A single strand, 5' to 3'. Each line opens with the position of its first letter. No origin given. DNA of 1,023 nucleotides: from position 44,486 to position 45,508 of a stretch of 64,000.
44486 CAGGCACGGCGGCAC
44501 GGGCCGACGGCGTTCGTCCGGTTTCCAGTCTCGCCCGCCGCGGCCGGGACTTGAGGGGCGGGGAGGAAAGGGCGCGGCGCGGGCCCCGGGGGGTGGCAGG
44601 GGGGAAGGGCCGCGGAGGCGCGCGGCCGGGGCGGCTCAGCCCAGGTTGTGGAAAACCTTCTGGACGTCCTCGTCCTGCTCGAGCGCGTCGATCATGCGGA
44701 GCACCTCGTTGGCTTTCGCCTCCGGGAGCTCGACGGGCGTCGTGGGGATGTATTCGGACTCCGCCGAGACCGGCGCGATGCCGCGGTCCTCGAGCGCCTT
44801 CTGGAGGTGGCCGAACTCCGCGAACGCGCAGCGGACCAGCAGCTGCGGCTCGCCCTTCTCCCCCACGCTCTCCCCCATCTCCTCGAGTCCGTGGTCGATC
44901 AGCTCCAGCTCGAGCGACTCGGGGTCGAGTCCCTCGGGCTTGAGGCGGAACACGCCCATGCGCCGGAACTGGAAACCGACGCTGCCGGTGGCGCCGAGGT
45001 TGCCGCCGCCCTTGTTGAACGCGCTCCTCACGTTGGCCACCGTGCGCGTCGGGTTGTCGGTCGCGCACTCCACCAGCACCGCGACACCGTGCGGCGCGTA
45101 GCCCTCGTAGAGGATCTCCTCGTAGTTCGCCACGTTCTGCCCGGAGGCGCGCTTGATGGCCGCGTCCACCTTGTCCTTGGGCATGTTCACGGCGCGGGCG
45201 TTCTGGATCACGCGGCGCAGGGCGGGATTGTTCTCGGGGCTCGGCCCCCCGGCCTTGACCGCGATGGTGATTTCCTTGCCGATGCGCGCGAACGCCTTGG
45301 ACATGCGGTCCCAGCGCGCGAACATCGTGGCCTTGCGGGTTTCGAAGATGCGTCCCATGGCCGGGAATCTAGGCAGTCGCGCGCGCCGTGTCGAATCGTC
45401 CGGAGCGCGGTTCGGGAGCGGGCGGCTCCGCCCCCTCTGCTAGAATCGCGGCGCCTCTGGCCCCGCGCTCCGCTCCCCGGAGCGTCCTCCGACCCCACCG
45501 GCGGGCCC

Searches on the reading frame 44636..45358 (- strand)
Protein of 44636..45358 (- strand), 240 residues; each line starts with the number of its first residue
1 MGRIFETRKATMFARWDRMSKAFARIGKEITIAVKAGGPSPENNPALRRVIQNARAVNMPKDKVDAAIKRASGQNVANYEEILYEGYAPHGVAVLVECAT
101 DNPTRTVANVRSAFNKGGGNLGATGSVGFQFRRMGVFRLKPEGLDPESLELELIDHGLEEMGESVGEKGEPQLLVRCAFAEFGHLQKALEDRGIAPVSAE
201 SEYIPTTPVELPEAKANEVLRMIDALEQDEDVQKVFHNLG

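Call 17: search_protein_families(library=pfam, proteins=[window:44636-45358:-], max_evalue=0.001)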
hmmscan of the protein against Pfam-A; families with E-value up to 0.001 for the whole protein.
window:44636-45358:- (240 aa): 2 families
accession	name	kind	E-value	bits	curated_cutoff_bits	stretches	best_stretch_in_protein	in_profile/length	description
PF01709.26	Transcrip_reg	-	6.9e-52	175.8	27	1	79-239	1-160/160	TACO1/YebC second and third domain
PF20772.2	TACO1_YebC_N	-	1.9e-24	86.4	36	1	5-74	3-73/73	TACO1/YebC protein N-terminal domain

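Call 78: find_homologous_proteins(query=window:44636-45358:-, max_evalue=1e-40)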
Query window:44636-45358:- (240 aa): 7999 proteins with E <= 1e-40 among 8000 candidates; the best 120 are listed.
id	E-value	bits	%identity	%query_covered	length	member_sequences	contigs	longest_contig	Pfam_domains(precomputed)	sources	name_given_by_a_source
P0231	1.9e-154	530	100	100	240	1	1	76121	PF01709.27,PF20772.3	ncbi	-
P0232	3.0e-141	487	90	100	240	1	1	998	PF01709.27,PF20772.3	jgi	-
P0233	4.3e-139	480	89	100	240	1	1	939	PF01709.27,PF20772.3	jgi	jgi:YebC/PmpR family DNA-binding regulatory protein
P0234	4.7e-139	480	89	100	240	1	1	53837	PF01709.27,PF20772.3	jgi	-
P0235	1.7e-136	471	87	100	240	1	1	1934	PF01709.27,PF20772.3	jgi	jgi:YebC/PmpR family DNA-binding regulatory protein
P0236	3.5e-136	470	87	100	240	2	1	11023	PF01709.27,PF20772.3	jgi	jgi:YebC/PmpR family DNA-binding regulatory protein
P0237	1.3e-135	469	87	100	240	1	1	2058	PF01709.27,PF20772.3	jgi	jgi:YebC/PmpR family DNA-binding regulatory protein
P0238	6.4e-135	466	88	100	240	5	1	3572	PF01709.27,PF20772.3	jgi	jgi:YebC/PmpR family DNA-binding regulatory protein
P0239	8.6e-135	466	86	100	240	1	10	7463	PF01709.27,PF20772.3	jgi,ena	jgi:YebC/PmpR family DNA-binding regulatory protein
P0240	8.8e-135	466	86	100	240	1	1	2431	PF01709.27,PF20772.3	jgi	jgi:YebC/PmpR family DNA-binding regulatory protein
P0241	2.7e-134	464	85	100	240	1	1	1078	PF01709.27,PF20772.3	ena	-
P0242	2.9e-134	464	86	100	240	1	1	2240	PF01709.27,PF20772.3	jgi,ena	-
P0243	3.1e-134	464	86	100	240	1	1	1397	PF01709.27,PF20772.3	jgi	-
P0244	4.1e-134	464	85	100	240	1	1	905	PF01709.27,PF20772.3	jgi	jgi:YebC/PmpR family DNA-binding regulatory protein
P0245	1.5e-133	462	86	100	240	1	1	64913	PF01709.27,PF20772.3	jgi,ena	jgi:YebC/PmpR family DNA-binding regulatory protein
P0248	3.1e-133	461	85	100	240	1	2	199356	PF01709.27,PF20772.3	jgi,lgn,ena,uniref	uniref:Probable transcriptional regulatory protein ENR23_14530 n=1 Tax=Eiseniibacteriota bacterium T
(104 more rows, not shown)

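Call 79: find_encoding_contigs(protein=P0234, flank=10000, max_places=2)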
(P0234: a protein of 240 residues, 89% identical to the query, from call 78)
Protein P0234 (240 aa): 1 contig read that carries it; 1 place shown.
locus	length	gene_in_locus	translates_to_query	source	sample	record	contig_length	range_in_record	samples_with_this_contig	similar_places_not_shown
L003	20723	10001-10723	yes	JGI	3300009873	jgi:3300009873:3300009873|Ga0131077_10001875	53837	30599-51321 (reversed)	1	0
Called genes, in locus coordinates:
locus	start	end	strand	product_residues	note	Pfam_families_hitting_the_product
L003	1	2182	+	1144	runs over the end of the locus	PF00930:DPPIV_N (faint), PF26549:Tricorn_N, PF26550:Tricorn_2nd, PF07676:PD40, PF26550:Tricorn_2nd (weak), PF26549:Tricorn_N, PF01979:Amidohydro_1, PF07969:Amidohydro_3 (weak), +1 more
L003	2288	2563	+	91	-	-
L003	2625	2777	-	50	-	-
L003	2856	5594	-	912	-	PF00413:Peptidase_M10 (weak), PF20009:GEVED (faint), PF13860:FlgD_ig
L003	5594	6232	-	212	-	-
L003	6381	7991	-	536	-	PF00450:Peptidase_S10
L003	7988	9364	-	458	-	-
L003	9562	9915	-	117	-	PF00190:Cupin_1, PF07883:Cupin_2, PF02311:AraC_binding (weak)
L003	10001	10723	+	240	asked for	PF20772:TACO1_YebC_N, PF01709:Transcrip_reg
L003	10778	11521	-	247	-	PF06283:ThuA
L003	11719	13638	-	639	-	PF13650:Asp_protease_2, PF13975:gag-asp_proteas, PF00595:PDZ (weak), PF13180:PDZ_2, PF17820:PDZ_6 (weak)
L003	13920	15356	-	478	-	-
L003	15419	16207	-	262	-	PF06750:A24_N_bact, PF01478:Peptidase_A24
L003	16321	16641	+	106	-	PF18902:DUF5658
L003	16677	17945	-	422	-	PF07660:STN (weak), PF03958:Secretin_N, PF00263:Secretin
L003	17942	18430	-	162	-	-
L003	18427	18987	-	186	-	-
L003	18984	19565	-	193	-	-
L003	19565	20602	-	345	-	PF11104:PilM_2, PF14450:FtsA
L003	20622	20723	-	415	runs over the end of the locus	-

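Call 80: find_encoding_contigs(protein=P0248, flank=10000, max_places=2)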
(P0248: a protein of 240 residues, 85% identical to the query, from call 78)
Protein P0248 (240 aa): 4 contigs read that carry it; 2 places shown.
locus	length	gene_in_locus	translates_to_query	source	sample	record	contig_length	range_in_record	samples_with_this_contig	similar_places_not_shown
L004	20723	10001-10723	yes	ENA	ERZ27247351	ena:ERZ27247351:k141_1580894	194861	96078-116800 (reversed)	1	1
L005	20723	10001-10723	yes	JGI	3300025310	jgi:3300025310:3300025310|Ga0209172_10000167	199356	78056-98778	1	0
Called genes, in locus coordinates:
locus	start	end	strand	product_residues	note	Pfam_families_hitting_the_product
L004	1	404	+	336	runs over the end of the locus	PF01408:GFO_IDH_MocA, PF22725:GFO_IDH_MocA_C3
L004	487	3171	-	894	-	-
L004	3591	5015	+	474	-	PF25107:VWA7_N (weak)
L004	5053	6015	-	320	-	PF00535:Glycos_transf_2, PF10111:Glyco_tranf_2_2, PF13641:Glyco_tranf_2_3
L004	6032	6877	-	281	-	PF13489:Methyltransf_23, PF08241:Methyltransf_11, PF08242:Methyltransf_12 (weak), PF13649:Methyltransf_25 (weak), PF13847:Methyltransf_31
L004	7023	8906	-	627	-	PF23914:TPR_CcmH_CycH (weak)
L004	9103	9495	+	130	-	PF19662:DUF6165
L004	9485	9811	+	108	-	PF01713:Smr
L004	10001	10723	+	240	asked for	PF20772:TACO1_YebC_N, PF01709:Transcrip_reg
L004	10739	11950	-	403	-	PF13579:Glyco_trans_4_4 (weak), PF13439:Glyco_transf_4, PF00534:Glycos_transf_1, PF13692:Glyco_trans_1_4, PF13524:Glyco_trans_1_2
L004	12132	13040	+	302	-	PF00481:PP2C, PF07228:SpoIIE (faint), PF13672:PP2C_2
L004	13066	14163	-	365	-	PF14534:DUF4440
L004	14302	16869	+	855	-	PF00069:Pkinase, PF01636:APH (faint), PF03109:ABC1 (faint), PF07714:PK_Tyr_Ser-Thr, PF14559:TPR_19 (faint)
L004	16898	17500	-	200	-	PF04542:Sigma70_r2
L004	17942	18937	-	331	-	PF08545:ACP_syn_III, PF08541:ACP_syn_III_C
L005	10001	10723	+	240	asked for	PF20772:TACO1_YebC_N, PF01709:Transcrip_reg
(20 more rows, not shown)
